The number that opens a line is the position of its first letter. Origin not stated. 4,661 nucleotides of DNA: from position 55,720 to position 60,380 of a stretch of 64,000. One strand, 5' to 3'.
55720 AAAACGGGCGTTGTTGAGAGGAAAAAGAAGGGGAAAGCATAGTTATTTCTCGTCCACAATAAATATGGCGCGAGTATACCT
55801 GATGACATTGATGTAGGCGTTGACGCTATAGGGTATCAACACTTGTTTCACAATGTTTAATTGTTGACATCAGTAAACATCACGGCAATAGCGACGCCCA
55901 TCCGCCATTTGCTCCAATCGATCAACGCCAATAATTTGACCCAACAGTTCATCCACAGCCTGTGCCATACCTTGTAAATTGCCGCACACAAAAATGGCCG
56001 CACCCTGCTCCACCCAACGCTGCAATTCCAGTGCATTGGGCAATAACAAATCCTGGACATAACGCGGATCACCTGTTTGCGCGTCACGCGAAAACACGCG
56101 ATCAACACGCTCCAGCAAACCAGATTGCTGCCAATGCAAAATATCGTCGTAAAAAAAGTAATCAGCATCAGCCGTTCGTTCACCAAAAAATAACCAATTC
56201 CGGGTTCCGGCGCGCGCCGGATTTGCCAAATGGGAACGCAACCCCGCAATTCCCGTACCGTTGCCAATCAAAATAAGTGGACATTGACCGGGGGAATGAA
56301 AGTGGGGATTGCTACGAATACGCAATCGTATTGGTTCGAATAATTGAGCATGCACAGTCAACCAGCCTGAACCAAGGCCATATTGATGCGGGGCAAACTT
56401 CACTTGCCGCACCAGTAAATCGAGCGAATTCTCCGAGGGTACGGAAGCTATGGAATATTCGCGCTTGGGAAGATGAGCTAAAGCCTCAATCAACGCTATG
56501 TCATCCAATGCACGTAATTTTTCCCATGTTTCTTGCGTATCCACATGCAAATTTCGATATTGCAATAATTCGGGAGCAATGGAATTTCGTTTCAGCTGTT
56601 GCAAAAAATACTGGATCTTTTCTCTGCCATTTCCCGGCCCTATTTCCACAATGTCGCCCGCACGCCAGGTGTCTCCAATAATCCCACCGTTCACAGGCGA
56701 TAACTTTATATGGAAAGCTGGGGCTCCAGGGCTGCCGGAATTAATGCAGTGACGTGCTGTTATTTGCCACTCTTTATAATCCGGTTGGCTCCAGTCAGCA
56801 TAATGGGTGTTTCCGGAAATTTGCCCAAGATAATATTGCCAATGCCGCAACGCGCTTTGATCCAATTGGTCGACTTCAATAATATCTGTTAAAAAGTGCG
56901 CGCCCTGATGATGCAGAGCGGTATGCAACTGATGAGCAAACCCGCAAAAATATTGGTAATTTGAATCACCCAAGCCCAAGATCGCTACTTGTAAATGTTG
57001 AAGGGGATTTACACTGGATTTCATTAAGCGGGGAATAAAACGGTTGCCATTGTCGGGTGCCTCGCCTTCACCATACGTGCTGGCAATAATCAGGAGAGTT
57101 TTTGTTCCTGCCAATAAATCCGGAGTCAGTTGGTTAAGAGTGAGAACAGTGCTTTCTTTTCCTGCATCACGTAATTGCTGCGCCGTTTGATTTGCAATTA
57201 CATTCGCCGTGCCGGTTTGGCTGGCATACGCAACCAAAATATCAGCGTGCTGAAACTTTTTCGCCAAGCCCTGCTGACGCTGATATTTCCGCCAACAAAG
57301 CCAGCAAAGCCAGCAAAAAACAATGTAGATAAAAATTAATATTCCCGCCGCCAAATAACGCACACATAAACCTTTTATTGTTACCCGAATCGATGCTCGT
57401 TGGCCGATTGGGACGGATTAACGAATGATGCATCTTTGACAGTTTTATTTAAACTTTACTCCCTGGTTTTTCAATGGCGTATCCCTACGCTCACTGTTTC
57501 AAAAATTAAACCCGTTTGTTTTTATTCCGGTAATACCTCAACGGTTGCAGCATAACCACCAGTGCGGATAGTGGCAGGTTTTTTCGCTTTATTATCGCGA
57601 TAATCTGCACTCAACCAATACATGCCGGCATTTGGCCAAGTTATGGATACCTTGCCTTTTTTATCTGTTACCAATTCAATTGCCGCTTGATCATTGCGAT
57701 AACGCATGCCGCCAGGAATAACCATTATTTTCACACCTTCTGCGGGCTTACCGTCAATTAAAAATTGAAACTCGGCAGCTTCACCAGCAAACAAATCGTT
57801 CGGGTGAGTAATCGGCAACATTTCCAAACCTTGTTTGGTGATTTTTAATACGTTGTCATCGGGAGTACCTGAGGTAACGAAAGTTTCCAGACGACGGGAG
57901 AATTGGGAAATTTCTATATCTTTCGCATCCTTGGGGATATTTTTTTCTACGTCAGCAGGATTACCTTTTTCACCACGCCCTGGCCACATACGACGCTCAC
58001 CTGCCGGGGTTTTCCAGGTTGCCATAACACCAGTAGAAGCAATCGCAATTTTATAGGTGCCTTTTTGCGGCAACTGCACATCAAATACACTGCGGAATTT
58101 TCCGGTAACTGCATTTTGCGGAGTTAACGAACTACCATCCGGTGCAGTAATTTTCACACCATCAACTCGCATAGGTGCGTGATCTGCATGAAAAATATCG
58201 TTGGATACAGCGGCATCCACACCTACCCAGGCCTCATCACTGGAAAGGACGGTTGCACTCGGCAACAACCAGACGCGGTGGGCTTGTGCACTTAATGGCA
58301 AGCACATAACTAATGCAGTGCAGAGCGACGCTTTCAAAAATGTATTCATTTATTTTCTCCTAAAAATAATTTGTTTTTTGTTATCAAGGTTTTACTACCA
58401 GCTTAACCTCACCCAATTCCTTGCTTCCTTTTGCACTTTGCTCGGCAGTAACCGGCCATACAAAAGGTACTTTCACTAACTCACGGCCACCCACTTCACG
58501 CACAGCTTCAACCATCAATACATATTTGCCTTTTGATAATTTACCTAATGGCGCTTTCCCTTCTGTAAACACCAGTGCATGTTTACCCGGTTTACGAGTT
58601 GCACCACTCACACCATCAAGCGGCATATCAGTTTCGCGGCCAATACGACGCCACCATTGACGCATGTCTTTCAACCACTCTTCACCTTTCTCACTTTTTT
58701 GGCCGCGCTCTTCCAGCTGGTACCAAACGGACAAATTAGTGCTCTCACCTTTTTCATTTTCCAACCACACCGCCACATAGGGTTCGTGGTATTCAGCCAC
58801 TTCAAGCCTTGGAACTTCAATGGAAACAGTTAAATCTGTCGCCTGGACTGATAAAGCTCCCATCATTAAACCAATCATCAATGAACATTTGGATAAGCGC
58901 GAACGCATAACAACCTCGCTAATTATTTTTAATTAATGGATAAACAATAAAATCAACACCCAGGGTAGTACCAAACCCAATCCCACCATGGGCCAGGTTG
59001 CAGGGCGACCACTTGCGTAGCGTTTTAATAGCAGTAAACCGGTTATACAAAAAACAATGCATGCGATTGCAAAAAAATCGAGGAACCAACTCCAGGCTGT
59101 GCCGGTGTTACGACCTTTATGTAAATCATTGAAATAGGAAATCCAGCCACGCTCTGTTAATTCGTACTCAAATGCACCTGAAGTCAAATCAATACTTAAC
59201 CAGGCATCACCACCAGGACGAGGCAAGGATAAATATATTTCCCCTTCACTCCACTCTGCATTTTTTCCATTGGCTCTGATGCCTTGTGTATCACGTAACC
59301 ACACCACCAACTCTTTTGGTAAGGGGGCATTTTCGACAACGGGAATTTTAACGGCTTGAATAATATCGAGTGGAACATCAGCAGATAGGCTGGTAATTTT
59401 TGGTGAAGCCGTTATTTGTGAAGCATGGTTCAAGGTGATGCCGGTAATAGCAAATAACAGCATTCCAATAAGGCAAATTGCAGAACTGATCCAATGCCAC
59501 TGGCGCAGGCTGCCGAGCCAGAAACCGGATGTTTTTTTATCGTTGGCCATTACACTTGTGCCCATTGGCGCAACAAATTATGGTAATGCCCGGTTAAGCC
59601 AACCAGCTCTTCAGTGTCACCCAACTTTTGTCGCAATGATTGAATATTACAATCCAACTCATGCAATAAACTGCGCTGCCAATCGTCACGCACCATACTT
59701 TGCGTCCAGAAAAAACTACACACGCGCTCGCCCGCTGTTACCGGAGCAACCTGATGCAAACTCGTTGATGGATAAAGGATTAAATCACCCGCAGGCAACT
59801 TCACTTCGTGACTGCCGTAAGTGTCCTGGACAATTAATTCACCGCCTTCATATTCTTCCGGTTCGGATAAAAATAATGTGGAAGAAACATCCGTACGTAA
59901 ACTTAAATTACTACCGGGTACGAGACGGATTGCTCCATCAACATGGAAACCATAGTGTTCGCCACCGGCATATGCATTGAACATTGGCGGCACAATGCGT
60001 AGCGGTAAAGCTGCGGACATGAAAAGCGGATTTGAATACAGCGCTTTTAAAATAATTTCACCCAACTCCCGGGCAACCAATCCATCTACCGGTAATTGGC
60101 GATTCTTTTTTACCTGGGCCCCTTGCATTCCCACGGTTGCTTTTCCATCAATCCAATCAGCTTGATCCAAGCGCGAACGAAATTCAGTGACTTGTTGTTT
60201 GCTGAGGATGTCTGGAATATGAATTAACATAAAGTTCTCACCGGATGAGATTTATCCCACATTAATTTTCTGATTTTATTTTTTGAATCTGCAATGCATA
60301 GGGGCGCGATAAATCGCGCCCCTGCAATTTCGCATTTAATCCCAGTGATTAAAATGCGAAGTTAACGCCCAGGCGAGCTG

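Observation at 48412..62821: Fur-linked ten-gene cluster joining siderophore import, two membrane reductases and a MacAB-TolC pump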

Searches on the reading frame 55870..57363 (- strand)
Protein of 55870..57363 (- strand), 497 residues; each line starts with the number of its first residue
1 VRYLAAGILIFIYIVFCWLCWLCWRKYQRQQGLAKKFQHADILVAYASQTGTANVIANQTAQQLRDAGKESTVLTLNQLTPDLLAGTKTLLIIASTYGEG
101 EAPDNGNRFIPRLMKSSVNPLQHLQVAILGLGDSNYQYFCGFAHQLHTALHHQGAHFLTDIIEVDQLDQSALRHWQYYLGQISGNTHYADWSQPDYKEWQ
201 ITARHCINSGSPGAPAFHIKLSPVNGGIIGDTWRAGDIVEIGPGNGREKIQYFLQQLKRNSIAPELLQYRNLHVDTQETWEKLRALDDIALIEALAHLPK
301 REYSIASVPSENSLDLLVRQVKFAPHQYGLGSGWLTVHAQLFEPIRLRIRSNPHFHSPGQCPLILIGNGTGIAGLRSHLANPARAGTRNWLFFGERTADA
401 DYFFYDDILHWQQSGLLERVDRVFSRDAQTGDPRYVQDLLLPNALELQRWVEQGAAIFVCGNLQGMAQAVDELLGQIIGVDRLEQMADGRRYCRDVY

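Call 3: search_protein_families(library=pfam, proteins=[window:55870-57363:-])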
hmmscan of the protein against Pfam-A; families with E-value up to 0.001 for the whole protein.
window:55870-57363:- (497 aa): 3 families
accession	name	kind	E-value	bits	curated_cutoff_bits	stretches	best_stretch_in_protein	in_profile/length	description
PF00258.30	Flavodoxin_1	-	2.2e-25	89.9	25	1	44-171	1-139/143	Flavodoxin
PF00175.26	NAD_binding_1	-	2.2e-07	32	22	1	365-471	1-108/109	Oxidoreductase NAD-binding domain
PF00667.26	FAD_binding_1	-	5.6e-05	23.3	32.3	0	216-273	28-82/222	FAD binding domain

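Call 4: search_protein_families(library=ncbifam, proteins=[window:55870-57363:-])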
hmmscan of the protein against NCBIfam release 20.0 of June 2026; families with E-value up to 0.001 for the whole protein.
window:55870-57363:- (497 aa): 17 families
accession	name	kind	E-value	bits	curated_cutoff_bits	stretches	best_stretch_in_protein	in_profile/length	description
TIGR01931.1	cysJ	equivalog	1.8e-59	201.9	668.15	2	284-497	367-597/597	assimilatory sulfite reductase (NADPH) flavoprotein subunit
NF008197.0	PRK10953.1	equivalog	1.7e-46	158.7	838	2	286-480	373-574/601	NADPH-dependent assimilatory sulfite reductase flavoprotein subunit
NF004859.0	PRK06214.1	equivalog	3.8e-37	128.1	432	1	286-494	311-526/539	sulfite reductase subunit alpha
NF006531.0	PRK09004.1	equivalog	9.1e-20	70.9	158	1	40-169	2-128/146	FMN-binding protein MioC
NF005989.0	PRK08105.1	equivalog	8.1e-19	68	160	1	42-169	4-130/149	flavodoxin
TIGR01753.1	flav_short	equivalog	3.1e-13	50.4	123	1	42-165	1-121/140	flavodoxin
NF005216.0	PRK06703.1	subfamily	6.3e-13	49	127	1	41-164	3-123/151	flavodoxin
NF006738.0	PRK09267.1-4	equivalog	9.2e-12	44.9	172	1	42-161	3-123/171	flavodoxin FldA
NF006739.0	PRK09267.1-5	subfamily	3.1e-11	43.3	175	1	42-159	4-118/168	flavodoxin FldA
NF004343.0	PRK05723.1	equivalog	6e-10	39.3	204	1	47-166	8-128/151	flavodoxin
TIGR01752.1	flav_long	equivalog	7.8e-10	38.6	146.75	1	42-158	2-115/167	flavodoxin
NF005587.0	PRK07308.1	equivalog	2.2e-09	37.7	138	1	44-166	6-125/147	flavodoxin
NF006747.0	PRK09271.1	equivalog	2e-07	30.8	104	1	42-150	3-114/160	flavodoxin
NF040810.1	BenC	equivalog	4.1e-07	29.5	430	1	300-474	150-315/333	benzoate 1,2-dioxygenase electron transfer component BenC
NF005246.0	PRK06756.1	subfamily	5.4e-06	26.5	130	1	41-164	3-124/148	flavodoxin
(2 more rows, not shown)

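Call 8: find_related_loci(query=window:55870-57363:-, collection=genome_contigs, flank=10000)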
Query window:55870-57363:- (497 aa) in genome_contigs; peptide patterns used: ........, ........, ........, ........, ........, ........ (x = any residue, [..] = any of these).
600 stretches matched a pattern (row limit reached: there are more); 14 encode a relative of the query (tblastn E <= 1e-3); 14 distinct loci.
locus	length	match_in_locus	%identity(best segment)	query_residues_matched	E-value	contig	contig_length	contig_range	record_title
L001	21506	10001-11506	67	1-497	0e+0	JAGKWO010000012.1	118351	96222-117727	MAG: Gammaproteobacteria bacterium isolate C7_D7_9 C7_D7_9_33, whole genome shotgun sequence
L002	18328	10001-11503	63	1-497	0e+0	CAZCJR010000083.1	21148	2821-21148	MAG TPA_asm: uncultured Cellvibrionaceae bacterium isolate SRP062349_co2_241 genome assembly, contig: NODE_1357_length_2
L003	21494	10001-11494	64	1-497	0e+0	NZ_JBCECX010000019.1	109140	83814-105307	MAG: Cellvibrio sp. isolate A83_bin10__SEP_COME_DAS NODE_40_length_109140_cov_6.789788, whole genome shotgun sequence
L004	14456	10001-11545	63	1-497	0e+0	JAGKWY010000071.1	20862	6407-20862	MAG: Gammaproteobacteria bacterium isolate P7_D7_002 P7_D7_002_220, whole genome shotgun sequence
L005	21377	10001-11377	57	1-497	2e-177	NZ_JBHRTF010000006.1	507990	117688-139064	Cellvibrio fontiphilus strain KCTC 52237 soapdenovo_K_105_6, whole genome shotgun sequence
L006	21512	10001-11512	38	3-497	1e-91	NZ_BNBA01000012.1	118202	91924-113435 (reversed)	[Pseudomonas] boreopolis strain JCM 13306 sequence12, whole genome shotgun sequence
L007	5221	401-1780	40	43-497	1e-90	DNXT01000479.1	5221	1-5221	MAG TPA_asm: Lysobacteraceae bacterium isolate UBA8801 contig_1064, whole genome shotgun sequence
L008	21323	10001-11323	37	1-497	5e-84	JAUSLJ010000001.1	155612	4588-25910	MAG: Agitococcus sp. isolate E19_concoct.bin.145 E19_k141_488270, whole genome shotgun sequence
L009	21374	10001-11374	37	2-497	4e-84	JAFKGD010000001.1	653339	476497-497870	MAG: Burkholderiales bacterium isolate SCN18_30_10_14_R3_P_68_190 SCN18_30_10_14_R3_P_scaffold_11, whole genome shotgun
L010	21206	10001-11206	38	39-497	6e-79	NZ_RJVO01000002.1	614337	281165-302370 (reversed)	Stagnimonas aquatica strain THS-13 contig02, whole genome shotgun sequence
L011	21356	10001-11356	34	2-497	8e-72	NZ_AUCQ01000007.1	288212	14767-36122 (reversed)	Comamonas composti DSM 21721 G486DRAFT_scaffold00006.6_C, whole genome shotgun sequence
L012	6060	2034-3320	37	42-497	2e-68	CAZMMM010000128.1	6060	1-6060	MAG TPA_asm: uncultured Comamonas sp. isolate SRP192927_co2_216 genome assembly, contig: NODE_29611_length_6060_cov_5.01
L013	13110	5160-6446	36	42-497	3e-66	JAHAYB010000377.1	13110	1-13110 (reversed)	MAG: Comamonas sp. isolate 62 k101_1045073, whole genome shotgun sequence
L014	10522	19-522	50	329-497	2e-41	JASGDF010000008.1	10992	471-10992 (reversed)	MAG: Pseudomonas sp. isolate 2M021 JMF-2106-05-0002.bin.21_7, whole genome shotgun sequence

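Call 21: search_protein_families(library=pfam, proteins=[L009:3754-5517:+, L009:5501-6670:+, L009:8760-9980:+, L009:11187-13418:+, L009:17582-18700:+, L009:19273-20658:+, L009:1725-3011:+, L009:3008-4444:+], max_evalue=0.00001)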
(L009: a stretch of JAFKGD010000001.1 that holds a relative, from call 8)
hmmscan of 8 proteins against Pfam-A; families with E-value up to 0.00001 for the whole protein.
L009:3754-5517:+ (587 aa): 1 family
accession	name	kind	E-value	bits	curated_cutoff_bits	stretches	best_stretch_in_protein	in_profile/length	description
PF09375.15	Peptidase_M75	-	5.3e-22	79.2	23.5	1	290-560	6-273/288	Imelysin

L009:5501-6670:+ (389 aa): 1 family
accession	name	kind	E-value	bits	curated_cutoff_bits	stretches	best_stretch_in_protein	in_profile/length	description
PF07433.17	DUF1513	-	6.9e-76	255.6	27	1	71-386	2-303/304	Protein of unknown function (DUF1513)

L009:8760-9980:+ (406 aa): 1 family
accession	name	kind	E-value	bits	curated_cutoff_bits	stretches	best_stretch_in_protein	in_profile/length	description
PF02424.20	ApbE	-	1.5e-81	274.3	25.6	1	100-383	1-266/266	ApbE family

L009:11187-13418:+ (743 aa): 4 families
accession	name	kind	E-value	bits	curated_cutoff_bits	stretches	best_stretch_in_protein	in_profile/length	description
PF16576.10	HlyD_D23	-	2e-19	70.2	30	1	191-433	8-214/214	Barrel-sandwich domain of CusB or HlyD membrane-fusion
PF13437.12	HlyD_3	-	3.3e-14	53.9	22.2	1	324-423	1-96/106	HlyD family secretion protein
PF13533.13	Biotin_lipoyl_2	-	1.7e-07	31.4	29.8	1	205-232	5-32/32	Biotin-lipoyl like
PF00364.28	Biotin_lipoyl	-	5.5e-07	29.8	22.1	0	202-231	44-73/73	Biotin-requiring enzyme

L009:17582-18700:+ (372 aa): 4 families
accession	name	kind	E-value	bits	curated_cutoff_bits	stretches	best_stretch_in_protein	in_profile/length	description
PF01070.24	FMN_dh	-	3.7e-133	444.3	24.9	1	25-367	1-349/350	FMN-dependent dehydrogenase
PF05690.20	ThiG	-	1.3e-06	28.4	23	0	288-320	174-204/247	Thiazole biosynthesis protein ThiG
PF00478.31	IMPDH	-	3.9e-06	26.5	25.6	1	278-321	193-237/345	IMP dehydrogenase / GMP reductase domain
PF03060.21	NMO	-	5.1e-06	26.5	28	1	239-320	138-222/331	Nitronate monooxygenase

L009:19273-20658:+ (461 aa): 0 families

L009:1725-3011:+ (428 aa): 1 family
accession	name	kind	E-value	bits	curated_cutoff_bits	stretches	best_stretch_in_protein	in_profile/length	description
PF09375.15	Peptidase_M75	-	4.2e-86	289.5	23.5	1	82-408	2-286/288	Imelysin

L009:3008-4444:+ (478 aa): 2 families
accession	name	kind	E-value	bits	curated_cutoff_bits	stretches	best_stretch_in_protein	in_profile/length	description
PF06537.16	DHOR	-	2e-92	310.7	22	1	36-478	4-499/499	Di-haem oxidoreductase, putative peroxidase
PF00034.26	Cytochrom_C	-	6.8e-10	40.6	21.3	0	346-477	3-88/90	Cytochrome c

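Call 46: search_protein_families(library=pfam, proteins=[L002:5126-7612:+, L003:5223-7712:+, L002:16444-17463:+, L003:19143-20132:+], max_evalue=0.00001)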
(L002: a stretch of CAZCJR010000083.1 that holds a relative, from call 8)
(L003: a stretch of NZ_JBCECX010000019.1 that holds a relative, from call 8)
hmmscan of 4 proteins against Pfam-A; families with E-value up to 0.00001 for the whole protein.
L002:5126-7612:+ (828 aa): 3 families
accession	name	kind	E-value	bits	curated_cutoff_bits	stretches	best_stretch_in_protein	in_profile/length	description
PF00593.30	TonB_dep_Rec_b-barrel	-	1.1e-53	184.2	27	1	341-771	23-436/436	TonB dependent receptor-like, beta-barrel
PF07715.20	Plug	-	2.4e-29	102.4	23.9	1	68-181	2-107/107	TonB-dependent Receptor Plug Domain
PF14905.12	OMP_b-brl_3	-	2.8e-06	27.1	27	1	581-785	207-387/408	Outer membrane protein beta-barrel family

L003:5223-7712:+ (829 aa): 3 families
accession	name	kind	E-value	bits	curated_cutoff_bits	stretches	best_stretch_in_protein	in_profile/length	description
PF00593.30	TonB_dep_Rec_b-barrel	-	2.3e-53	183.1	27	1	353-771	45-436/436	TonB dependent receptor-like, beta-barrel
PF07715.20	Plug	-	2.9e-29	102.1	23.9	1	62-175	2-107/107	TonB-dependent Receptor Plug Domain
PF14905.12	OMP_b-brl_3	-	2.9e-10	40.2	27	1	579-784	207-386/408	Outer membrane protein beta-barrel family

L002:16444-17463:+ (339 aa): 1 family
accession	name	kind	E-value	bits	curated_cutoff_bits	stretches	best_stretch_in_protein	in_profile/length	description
PF09982.15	LpxR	-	2.3e-68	230.9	26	1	25-338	3-322/323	Outer membrane protein LpxR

L003:19143-20132:+ (329 aa): 1 family
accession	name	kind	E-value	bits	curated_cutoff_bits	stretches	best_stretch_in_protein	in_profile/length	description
PF09982.15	LpxR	-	1.9e-69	234.5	26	1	17-327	9-321/323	Outer membrane protein LpxR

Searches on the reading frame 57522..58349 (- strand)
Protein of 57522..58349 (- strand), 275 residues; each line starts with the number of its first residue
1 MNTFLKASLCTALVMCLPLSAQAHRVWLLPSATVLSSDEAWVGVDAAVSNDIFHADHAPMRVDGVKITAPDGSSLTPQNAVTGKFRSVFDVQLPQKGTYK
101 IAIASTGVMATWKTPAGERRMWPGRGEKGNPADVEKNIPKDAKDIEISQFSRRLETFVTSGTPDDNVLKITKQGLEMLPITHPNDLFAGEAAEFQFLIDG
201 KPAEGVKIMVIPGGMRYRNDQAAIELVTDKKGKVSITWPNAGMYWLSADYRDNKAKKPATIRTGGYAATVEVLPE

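Call 3: search_protein_families(library=pfam, proteins=[window:57522-58349:-])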
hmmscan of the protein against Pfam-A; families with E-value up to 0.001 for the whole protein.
window:57522-58349:- (275 aa): 1 family
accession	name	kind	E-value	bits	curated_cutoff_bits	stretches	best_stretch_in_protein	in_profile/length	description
PF10670.15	DUF4198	-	8.9e-58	196.3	34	1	21-252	1-209/209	Domain of unknown function (DUF4198)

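Call 4: search_protein_families(library=ncbifam, proteins=[window:57522-58349:-])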
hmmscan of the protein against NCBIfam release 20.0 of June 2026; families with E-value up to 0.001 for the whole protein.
window:57522-58349:- (275 aa): 0 families

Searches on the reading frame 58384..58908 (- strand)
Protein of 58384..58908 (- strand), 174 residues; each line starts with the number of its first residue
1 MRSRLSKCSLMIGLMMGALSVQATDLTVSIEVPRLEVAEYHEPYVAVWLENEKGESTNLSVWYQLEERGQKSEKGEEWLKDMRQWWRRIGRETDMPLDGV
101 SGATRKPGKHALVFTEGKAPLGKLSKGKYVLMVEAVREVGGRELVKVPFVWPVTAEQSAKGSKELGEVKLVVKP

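Call 3: search_protein_families(library=pfam, proteins=[window:58384-58908:-])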
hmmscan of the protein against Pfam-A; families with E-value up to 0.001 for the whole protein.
window:58384-58908:- (174 aa): 1 family
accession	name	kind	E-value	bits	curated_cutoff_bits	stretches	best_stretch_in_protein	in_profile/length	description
PF10029.15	DUF2271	-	8.3e-47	158.8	27.3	1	26-166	2-135/136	Predicted periplasmic protein (DUF2271)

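Call 4: search_protein_families(library=ncbifam, proteins=[window:58384-58908:-])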
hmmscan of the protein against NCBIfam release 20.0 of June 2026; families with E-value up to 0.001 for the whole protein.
window:58384-58908:- (174 aa): 0 families

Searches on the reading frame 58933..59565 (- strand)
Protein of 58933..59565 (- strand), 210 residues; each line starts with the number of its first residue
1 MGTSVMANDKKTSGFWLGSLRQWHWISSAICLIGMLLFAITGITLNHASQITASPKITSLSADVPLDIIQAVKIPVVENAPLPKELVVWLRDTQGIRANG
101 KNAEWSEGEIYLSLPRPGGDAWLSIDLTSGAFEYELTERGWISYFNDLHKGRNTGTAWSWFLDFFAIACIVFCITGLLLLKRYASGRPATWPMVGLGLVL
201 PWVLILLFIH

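Call 3: search_protein_families(library=pfam, proteins=[window:58933-59565:-])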
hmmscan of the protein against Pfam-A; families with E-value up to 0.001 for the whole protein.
window:58933-59565:- (210 aa): 2 families
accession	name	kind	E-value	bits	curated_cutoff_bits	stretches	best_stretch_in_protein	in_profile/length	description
PF16357.10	PepSY_TM_like_2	-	2.2e-83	279.6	27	1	16-210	2-197/197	Putative PepSY_TM-like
PF03929.21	PepSY_TM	-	2.1e-09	38.1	28.8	1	13-179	174-291/295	PepSY-associated TM region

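Call 4: search_protein_families(library=ncbifam, proteins=[window:58933-59565:-])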
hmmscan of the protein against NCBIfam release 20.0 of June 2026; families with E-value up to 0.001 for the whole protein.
window:58933-59565:- (210 aa): 0 families

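Call 86: search_solved_structures(query=window:58933-59565:-, max_evalue=1)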
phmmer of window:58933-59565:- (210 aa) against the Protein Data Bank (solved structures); distinct sequences matched with E-value up to 1: 0.

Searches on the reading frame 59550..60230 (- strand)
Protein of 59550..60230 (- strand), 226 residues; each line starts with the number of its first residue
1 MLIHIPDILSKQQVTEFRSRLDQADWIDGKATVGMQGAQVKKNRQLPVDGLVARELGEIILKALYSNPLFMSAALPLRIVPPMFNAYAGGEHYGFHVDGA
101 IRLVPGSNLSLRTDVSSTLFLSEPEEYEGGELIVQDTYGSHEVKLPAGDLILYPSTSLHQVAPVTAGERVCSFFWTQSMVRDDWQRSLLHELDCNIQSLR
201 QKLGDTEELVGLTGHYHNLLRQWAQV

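Call 3: search_protein_families(library=pfam, proteins=[window:59550-60230:-])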
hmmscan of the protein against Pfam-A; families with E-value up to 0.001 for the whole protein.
window:59550-60230:- (226 aa): 2 families
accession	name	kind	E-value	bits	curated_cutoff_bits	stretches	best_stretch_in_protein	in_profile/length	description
PF18331.6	PKHD_C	-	5e-21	74.9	22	1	183-224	1-42/43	PKHD-type hydroxylase C-terminal domain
PF13640.12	2OG-FeII_Oxy_3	-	5.3e-13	50.2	27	1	83-176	2-97/98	2OG-Fe(II) oxygenase superfamily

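Call 4: search_protein_families(library=ncbifam, proteins=[window:59550-60230:-])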
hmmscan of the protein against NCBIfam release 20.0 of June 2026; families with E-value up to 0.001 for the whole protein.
window:59550-60230:- (226 aa): 4 families
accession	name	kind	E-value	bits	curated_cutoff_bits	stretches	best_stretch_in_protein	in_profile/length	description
NF003975.0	PRK05467.1-4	equivalog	4.6e-107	356.6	180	1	1-226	1-226/226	Fe2+-dependent dioxygenase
NF003973.0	PRK05467.1-2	equivalog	2.6e-103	344.5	336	1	1-226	1-227/227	Fe2+-dependent dioxygenase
NF003972.0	PRK05467.1-1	equivalog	1.1e-88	296.4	399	1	1-226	1-225/225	PKHD-type hydroxylase YbiX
NF003974.0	PRK05467.1-3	equivalog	3.8e-79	265.2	143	1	1-225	1-221/221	Fe2+-dependent dioxygenase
